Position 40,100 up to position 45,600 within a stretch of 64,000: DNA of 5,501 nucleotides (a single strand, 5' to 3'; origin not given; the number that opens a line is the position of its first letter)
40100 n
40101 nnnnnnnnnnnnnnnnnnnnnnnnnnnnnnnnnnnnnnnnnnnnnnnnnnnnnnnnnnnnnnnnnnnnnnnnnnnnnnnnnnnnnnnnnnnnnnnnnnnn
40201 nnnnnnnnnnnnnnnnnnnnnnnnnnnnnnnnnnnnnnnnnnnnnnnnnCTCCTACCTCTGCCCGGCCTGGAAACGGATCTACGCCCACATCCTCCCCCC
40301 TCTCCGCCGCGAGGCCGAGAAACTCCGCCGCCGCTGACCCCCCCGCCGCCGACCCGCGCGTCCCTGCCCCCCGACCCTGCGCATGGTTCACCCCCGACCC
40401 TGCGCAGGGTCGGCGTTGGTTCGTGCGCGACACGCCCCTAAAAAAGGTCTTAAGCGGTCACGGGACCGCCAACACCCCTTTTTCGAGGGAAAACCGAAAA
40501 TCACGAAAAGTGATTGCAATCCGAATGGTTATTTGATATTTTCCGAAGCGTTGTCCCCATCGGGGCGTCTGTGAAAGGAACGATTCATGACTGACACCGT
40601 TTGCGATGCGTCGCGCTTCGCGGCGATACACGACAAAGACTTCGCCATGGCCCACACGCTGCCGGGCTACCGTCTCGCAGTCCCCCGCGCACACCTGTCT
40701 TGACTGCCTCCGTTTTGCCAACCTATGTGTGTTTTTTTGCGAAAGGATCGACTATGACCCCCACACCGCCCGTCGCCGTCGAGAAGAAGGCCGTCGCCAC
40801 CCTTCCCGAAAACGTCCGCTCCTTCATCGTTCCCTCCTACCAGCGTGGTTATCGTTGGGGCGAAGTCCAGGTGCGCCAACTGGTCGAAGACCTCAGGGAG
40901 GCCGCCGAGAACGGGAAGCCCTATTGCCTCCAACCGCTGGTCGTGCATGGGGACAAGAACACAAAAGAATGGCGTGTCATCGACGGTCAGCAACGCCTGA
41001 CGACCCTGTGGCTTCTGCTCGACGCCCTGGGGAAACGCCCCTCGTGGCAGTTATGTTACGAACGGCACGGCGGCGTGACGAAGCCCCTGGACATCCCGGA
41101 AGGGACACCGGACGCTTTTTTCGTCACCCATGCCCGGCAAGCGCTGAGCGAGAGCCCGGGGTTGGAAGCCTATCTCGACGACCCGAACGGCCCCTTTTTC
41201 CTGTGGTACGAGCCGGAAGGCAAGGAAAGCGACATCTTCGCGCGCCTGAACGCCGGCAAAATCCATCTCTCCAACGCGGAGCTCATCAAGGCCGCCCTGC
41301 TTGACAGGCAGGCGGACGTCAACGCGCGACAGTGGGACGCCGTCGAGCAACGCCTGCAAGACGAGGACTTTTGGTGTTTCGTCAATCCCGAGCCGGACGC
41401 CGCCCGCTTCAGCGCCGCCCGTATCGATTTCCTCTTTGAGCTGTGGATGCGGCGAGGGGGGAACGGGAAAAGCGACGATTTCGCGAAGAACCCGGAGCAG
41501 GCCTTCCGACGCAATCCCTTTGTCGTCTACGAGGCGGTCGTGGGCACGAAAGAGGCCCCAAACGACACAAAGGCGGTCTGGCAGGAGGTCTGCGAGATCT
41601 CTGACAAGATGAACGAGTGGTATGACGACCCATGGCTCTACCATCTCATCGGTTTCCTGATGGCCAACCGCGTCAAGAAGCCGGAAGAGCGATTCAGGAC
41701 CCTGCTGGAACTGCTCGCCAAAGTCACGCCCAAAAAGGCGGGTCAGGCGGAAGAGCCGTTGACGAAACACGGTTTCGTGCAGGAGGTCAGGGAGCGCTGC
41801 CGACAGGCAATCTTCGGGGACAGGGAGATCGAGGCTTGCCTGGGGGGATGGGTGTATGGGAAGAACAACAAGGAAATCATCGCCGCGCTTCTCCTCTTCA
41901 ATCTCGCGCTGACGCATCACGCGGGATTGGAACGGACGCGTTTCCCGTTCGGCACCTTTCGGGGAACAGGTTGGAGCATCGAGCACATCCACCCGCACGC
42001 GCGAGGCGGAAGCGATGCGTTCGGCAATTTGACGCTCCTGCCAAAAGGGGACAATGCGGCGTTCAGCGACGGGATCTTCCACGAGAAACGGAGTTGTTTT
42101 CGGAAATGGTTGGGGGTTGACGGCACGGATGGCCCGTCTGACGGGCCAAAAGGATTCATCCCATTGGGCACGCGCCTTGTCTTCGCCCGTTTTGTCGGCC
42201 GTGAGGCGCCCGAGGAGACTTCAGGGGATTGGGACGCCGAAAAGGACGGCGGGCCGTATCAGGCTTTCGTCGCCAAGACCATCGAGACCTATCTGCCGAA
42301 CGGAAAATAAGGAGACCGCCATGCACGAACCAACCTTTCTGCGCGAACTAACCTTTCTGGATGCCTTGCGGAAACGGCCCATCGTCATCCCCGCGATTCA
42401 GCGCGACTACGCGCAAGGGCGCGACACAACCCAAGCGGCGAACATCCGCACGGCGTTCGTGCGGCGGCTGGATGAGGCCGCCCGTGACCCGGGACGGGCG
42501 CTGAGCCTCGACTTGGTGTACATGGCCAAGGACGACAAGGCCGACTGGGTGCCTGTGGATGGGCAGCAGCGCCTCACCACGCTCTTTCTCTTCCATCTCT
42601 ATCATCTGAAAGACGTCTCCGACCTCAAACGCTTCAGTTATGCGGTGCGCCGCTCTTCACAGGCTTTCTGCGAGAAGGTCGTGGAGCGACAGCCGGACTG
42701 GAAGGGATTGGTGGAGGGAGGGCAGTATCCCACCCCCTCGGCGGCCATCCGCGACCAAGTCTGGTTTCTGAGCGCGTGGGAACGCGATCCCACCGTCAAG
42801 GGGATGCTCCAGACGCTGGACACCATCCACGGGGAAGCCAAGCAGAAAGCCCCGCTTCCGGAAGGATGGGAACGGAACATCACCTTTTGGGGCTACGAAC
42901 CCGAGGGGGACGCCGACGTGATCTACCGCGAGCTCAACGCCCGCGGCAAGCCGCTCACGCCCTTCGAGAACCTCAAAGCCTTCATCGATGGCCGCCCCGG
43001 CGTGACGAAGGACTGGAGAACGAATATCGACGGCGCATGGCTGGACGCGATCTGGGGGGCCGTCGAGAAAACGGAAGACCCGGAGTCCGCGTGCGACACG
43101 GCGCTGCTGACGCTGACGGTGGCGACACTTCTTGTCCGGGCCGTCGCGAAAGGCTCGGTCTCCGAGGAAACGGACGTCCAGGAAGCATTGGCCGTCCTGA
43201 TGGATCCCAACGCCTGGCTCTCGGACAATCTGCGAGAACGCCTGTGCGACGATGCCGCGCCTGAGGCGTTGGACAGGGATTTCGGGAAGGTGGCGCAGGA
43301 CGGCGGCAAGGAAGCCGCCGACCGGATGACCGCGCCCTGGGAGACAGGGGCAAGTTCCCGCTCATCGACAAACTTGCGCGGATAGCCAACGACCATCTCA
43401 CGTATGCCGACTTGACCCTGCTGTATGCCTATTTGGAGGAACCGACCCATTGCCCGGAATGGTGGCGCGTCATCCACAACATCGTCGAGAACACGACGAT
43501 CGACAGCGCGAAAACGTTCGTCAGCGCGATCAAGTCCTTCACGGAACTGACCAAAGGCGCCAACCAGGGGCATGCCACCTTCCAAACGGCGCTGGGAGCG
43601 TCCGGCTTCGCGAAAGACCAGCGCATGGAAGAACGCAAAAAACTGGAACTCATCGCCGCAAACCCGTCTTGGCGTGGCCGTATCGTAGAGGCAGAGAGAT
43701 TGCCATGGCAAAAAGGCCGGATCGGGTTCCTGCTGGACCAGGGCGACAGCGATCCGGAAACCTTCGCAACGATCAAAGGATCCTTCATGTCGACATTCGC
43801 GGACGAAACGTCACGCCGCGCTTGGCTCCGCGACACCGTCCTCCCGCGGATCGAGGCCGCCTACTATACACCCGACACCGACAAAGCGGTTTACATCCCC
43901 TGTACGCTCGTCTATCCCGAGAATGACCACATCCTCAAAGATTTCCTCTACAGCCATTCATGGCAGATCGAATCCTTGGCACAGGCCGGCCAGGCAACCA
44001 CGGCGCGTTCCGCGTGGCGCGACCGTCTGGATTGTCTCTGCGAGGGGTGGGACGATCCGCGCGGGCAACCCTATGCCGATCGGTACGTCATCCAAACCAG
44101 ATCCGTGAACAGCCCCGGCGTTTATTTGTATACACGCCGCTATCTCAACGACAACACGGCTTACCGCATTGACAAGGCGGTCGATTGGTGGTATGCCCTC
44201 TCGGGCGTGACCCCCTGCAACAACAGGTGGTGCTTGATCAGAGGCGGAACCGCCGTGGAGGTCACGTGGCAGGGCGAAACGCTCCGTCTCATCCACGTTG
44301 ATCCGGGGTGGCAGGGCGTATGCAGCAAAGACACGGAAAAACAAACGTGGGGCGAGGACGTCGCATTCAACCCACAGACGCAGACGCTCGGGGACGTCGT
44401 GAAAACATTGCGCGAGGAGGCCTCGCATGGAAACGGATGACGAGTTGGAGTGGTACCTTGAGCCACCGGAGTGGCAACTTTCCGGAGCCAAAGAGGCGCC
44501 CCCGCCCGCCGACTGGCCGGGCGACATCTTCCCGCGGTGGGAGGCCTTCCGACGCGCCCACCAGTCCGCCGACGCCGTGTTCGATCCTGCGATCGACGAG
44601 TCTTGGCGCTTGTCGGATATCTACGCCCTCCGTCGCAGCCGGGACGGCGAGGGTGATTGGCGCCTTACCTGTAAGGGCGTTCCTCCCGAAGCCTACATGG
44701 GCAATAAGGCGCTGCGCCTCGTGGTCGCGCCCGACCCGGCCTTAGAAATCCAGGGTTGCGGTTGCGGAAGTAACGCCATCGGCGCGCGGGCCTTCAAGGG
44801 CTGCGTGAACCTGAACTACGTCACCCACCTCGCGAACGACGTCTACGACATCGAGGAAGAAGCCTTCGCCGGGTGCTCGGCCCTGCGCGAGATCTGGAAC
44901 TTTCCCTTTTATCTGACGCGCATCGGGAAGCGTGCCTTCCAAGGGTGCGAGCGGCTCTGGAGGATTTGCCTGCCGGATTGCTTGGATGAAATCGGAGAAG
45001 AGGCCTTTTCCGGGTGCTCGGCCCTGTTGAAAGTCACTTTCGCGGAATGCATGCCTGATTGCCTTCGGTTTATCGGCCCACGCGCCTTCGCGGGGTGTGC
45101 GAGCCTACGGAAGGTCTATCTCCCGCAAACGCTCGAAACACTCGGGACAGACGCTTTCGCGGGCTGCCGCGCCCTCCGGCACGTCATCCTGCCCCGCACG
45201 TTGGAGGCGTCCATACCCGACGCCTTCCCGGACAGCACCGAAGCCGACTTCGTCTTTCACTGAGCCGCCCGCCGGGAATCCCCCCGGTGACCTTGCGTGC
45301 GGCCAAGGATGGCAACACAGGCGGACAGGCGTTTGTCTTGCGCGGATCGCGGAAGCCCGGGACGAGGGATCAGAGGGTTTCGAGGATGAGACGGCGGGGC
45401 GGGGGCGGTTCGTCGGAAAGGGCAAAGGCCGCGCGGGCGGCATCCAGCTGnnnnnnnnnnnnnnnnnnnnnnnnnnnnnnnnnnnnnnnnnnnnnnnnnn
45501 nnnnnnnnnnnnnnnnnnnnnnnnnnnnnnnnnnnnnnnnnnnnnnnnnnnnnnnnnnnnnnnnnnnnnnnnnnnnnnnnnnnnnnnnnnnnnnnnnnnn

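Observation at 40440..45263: Lower-GC island with tandem DUF262 (GmrSD-like) genes, an unknown C-terminal module and an LRR protein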

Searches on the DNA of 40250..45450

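Call 89: search_rna_families(source=window, start=40250, end=45450, threshold=evalue, max_evalue=1)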
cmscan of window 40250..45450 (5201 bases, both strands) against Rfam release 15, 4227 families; matches with E-value up to 1: 0.
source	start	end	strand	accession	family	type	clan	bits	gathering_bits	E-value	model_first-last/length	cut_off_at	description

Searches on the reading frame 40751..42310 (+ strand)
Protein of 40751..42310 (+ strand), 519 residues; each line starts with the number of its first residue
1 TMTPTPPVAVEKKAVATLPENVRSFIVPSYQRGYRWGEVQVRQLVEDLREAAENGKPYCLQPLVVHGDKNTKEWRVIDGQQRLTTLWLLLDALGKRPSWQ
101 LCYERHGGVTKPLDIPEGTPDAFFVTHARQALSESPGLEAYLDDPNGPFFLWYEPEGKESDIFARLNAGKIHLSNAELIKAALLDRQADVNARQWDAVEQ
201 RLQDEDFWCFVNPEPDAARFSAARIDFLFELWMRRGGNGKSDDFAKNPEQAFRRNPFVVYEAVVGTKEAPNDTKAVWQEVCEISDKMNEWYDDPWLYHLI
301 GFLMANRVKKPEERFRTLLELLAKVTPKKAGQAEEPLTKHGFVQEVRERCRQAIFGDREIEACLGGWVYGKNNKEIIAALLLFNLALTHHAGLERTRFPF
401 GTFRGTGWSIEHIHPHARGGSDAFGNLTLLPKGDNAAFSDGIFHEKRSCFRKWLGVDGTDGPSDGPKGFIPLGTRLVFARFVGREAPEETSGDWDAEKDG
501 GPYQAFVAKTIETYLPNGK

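Call 5: search_protein_families(library=pfam, proteins=[window:40751-42310:+], max_evalue=0.01)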
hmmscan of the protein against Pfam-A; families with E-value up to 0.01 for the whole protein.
window:40751-42310:+ (519 aa): 3 families
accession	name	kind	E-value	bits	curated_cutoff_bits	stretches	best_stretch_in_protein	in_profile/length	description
PF03235.19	GmrSD_N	-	3.4e-27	96.3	33.2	1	21-183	7-198/199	GmrSD restriction endonuclease, N-terminal domain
PF07510.16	GmrSD_C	-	0.0011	19.4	23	0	410-450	51-106/138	GmrSD restriction endonucleases, C-terminal domain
PF13395.12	HNH_4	-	0.0052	17.2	22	1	409-436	19-46/54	HNH endonuclease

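Call 7: search_protein_families(library=padloc, proteins=[window:40751-42310:+], max_evalue=0.1)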
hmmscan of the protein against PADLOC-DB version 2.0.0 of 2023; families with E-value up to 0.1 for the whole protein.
window:40751-42310:+ (519 aa): 35 families (the best 25 are shown)
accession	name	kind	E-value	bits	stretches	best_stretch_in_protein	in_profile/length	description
PDLC04157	HEC-06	-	1.4e-21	74.8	1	23-93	21-92/558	-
PDLC04155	HEC-06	-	5.5e-20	69.4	1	15-96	12-93/562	-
PDLC02695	Orf5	-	1.4e-18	64.6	2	11-95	6-100/601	Orf5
PDLC04154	HEC-06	-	1.5e-18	64.8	1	10-92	9-91/569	-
PDLC02693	Orf5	-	1.7e-15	55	1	22-95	6-85/543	Orf5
PDLC02792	SspE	-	1.7e-14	51.2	3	15-50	14-49/771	SspE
PDLC02700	Orf5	-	2.1e-14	51.2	1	24-93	11-83/555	Orf5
PDLC02687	Orf5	-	6.3e-14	49.6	1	13-92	6-85/543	Orf5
PDLC02701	Orf5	-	6.7e-12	42.7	1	18-93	13-99/596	Orf5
PDLC02783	SspE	-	9.4e-12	42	3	60-93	79-111/793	SspE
PDLC02691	Orf5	-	1e-11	42.2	1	24-93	20-90/579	Orf5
PDLC02686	Orf5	-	4.5e-11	39.9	1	24-93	20-96/566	Orf5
PDLC02786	SspE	-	1.6e-09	34.6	1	18-93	17-105/766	SspE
PDLC02690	Orf5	-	4.5e-09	33.7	1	23-90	8-76/531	Orf5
PDLC02696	Orf5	-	1.1e-08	32.5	1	26-92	2-70/558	Orf5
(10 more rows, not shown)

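Call 8: search_protein_families(library=ncbifam, proteins=[window:40751-42310:+], max_evalue=0.1)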
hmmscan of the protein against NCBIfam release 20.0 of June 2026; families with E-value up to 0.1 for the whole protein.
window:40751-42310:+ (519 aa): 3 families
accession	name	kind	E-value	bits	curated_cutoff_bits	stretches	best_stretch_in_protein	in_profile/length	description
NF040563.1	guided_IscB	equivalog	0.0037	16.4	175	1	409-437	206-234/314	RNA-guided endonuclease IscB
NF049971.1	CRISPR_Cas9d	exception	0.026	13.1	375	1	409-435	564-590/986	type II CRISPR RNA-guided endonuclease Cas9d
NF052665.1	CC0731_fam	equivalog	0.092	12.6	130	0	40-56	22-38/74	CC0731 family SpdR-regulated protein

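Call 22: search_solved_structures(query=window:40754-42307:+, max_evalue=0.01)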
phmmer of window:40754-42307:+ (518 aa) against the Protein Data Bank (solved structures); distinct sequences matched with E-value up to 0.01: 5.
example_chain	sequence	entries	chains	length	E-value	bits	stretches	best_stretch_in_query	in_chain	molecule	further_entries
20yv_A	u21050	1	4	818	4.8e-06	28.4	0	15-47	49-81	DUF262 domain-containing protein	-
20yw_A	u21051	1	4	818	3.2e-05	25.6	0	15-47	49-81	DUF262 domain-containing protein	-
6jiv_D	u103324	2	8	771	0.00036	22.2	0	17-92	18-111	SspE protein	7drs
7drr_D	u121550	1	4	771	0.0022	19.6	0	422-451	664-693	SspE protein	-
9jfl_B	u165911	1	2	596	0.0032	19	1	16-91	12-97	DUF262 domain-containing protein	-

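Call 35: search_solved_structures(query=window:40754-42307:+, max_evalue=10, show_alignments=0)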
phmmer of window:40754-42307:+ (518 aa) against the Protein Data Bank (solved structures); distinct sequences matched with E-value up to 10: 7.
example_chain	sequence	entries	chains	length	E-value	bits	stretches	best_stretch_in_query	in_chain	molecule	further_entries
20yv_A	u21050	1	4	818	4.8e-06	28.4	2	15-47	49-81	DUF262 domain-containing protein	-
20yw_A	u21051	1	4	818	3.2e-05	25.6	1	15-47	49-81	DUF262 domain-containing protein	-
6jiv_D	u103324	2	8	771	0.00036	22.2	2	17-92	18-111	SspE protein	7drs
7drr_D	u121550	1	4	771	0.0022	19.6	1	422-451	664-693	SspE protein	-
9jfl_B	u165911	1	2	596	0.0032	19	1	16-91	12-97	DUF262 domain-containing protein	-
4g1t_A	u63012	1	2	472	0.32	12.5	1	291-353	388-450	Interferon-induced protein with tetratricopeptide repeats 2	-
3r3e_A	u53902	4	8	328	1.1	10.6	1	438-470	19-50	Uncharacterized protein yqjG | protein yqjG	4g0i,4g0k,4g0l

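Call 46: find_encoding_contigs(protein=window:40754-42310:+, flank=6000, max_places=8)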
Protein window:40754-42310:+ (518 aa): 10 contigs read that carry it; 6 places shown.
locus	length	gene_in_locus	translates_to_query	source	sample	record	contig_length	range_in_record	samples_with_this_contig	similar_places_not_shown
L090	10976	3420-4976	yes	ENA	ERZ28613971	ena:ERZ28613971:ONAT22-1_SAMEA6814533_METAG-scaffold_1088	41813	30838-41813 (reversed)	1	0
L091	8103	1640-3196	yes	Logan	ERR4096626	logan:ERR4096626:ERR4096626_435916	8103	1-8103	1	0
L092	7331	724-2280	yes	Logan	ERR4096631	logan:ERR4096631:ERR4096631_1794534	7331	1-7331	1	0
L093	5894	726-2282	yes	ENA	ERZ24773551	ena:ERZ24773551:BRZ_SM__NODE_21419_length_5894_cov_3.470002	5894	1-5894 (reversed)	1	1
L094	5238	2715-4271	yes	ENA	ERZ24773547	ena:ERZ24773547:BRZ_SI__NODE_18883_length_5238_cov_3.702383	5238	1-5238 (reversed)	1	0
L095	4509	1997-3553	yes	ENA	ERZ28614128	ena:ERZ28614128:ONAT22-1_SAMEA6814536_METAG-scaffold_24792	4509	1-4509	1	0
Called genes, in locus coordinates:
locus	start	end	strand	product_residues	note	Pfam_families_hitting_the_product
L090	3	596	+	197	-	?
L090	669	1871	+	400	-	PF00365:PFK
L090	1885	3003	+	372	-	PF04055:Radical_SAM, PF13186:SPASM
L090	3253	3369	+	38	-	-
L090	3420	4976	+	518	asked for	PF03235:GmrSD_N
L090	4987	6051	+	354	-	PF03235:GmrSD_N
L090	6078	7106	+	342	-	-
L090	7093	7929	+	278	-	PF13855:LRR_8 (faint), PF13306:LRR_5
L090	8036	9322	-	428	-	PF02885:Glycos_trans_3N, PF00591:Glycos_transf_3, PF07831:PYNP_C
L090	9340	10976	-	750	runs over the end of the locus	PF00884:Sulfatase, PF01663:Phosphodiest (faint), PF16347:SGSH_C (weak)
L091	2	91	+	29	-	?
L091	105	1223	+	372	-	PF04055:Radical_SAM, PF13186:SPASM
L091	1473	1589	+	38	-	-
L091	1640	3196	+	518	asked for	PF03235:GmrSD_N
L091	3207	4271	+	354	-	PF03235:GmrSD_N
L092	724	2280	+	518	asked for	PF03235:GmrSD_N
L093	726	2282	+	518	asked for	PF03235:GmrSD_N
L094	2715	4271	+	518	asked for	PF03235:GmrSD_N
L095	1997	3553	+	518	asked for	PF03235:GmrSD_N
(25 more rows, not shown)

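Call 80: list_cluster_members(proteins=[window:40754-42307:+, window:44427-45260:+, window:42321-43382:+, window:43412-44437:+, window:45370-46653:-])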
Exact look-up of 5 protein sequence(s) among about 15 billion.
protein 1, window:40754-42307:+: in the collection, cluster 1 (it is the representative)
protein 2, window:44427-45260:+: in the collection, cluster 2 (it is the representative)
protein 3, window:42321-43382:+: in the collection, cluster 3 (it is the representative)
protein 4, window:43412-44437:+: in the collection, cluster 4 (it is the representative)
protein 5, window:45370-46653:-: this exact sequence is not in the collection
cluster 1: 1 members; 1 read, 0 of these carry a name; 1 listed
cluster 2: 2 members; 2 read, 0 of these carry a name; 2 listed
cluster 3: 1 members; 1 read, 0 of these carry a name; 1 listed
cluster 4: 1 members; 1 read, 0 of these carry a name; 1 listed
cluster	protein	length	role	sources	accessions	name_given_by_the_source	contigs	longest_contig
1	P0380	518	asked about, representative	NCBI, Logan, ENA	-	-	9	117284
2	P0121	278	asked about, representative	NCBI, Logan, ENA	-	-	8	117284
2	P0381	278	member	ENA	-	-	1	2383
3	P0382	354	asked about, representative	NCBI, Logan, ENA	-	-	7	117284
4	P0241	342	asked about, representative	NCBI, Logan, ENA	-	-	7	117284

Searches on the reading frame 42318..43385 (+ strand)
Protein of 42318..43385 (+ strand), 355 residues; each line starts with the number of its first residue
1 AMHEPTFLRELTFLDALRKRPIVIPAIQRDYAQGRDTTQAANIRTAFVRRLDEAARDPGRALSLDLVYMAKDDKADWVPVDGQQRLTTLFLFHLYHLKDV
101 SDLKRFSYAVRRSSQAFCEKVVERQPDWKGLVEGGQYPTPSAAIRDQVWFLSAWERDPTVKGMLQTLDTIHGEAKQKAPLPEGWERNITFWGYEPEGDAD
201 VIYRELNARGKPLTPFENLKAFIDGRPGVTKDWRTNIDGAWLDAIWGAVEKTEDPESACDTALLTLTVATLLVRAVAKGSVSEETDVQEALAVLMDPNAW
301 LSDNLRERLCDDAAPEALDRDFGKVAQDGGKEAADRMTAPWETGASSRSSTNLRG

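Call 5: search_protein_families(library=pfam, proteins=[window:42318-43385:+], max_evalue=0.01)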
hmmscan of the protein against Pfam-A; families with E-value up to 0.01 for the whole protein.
window:42318-43385:+ (355 aa): 1 family
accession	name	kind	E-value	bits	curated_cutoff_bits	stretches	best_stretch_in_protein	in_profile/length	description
PF03235.19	GmrSD_N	-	4.8e-17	63.2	33.2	1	18-223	9-198/199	GmrSD restriction endonuclease, N-terminal domain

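Call 7: search_protein_families(library=padloc, proteins=[window:42318-43385:+], max_evalue=0.1)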
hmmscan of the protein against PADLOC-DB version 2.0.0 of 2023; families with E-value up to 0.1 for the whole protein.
window:42318-43385:+ (355 aa): 15 families
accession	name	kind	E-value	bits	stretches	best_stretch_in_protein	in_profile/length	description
PDLC03877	NsnA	-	6.4e-06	23.7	1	62-98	94-132/385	-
PDLC02695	Orf5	-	9e-06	22.3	1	19-122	17-124/601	Orf5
PDLC04157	HEC-06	-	8.4e-05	19.4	1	16-92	17-88/558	-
PDLC02700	Orf5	-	0.00011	19.1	1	15-92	5-79/555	Orf5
PDLC04155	HEC-06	-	0.00023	17.8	1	15-92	14-86/562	-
PDLC04154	HEC-06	-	0.00068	16.4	1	57-103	53-99/569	-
PDLC02686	Orf5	-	0.0007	16.2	1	22-92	21-92/566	Orf5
PDLC02786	SspE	-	0.0014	15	1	80-110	89-119/766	SspE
PDLC02701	Orf5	-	0.0021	14.6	1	71-93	74-96/596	Orf5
PDLC02693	Orf5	-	0.0026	14.8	1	23-99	10-85/543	Orf5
PDLC02792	SspE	-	0.0053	13.1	0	80-96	94-110/771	SspE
PDLC02687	Orf5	-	0.0067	13.2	1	24-103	20-93/543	Orf5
PDLC02699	Orf5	-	0.017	11.9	0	69-91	39-61/530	Orf5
PDLC04151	HEC-05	-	0.032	10.9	0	80-91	117-128/600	-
PDLC02783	SspE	-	0.036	10.3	0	79-95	94-110/793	SspE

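Call 8: search_protein_families(library=ncbifam, proteins=[window:42318-43385:+], max_evalue=0.1)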
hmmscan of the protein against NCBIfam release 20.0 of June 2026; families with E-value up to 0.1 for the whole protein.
window:42318-43385:+ (355 aa): 0 families
